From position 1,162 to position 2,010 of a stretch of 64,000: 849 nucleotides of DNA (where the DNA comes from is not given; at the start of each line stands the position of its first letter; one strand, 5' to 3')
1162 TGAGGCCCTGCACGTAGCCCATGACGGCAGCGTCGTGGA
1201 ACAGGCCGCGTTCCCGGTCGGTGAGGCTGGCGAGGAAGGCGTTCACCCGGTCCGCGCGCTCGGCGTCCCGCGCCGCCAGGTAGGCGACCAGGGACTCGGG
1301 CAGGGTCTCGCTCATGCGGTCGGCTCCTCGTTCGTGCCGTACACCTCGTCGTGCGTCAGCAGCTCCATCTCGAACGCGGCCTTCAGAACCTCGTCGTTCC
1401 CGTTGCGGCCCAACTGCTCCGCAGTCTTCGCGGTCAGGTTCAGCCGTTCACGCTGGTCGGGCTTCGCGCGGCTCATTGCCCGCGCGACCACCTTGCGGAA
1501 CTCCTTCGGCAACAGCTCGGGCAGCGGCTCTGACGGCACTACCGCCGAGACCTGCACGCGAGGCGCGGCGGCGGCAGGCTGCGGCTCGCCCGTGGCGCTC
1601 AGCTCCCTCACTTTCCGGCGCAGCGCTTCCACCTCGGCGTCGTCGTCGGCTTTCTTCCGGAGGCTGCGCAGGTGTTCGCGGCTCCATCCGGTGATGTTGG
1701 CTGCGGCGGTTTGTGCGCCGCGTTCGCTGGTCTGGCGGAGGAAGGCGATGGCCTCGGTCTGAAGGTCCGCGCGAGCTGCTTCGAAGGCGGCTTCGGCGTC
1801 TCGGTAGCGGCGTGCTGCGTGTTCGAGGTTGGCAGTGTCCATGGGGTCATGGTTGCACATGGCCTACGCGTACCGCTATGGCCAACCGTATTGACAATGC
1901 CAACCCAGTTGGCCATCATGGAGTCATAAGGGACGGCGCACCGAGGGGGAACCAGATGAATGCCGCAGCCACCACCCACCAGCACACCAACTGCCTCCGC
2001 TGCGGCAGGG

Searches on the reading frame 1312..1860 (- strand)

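Call 19: search_protein_families(library=pfam, max_evalue=0.01, proteins=[window:1312-1860:-])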
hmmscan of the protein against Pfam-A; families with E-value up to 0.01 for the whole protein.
window:1312-1860:- (182 aa): 1 family
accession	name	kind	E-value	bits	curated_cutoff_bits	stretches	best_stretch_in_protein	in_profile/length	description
PF13993.11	YccJ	-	0.0064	17.1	27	0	141-164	25-48/67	YccJ-like protein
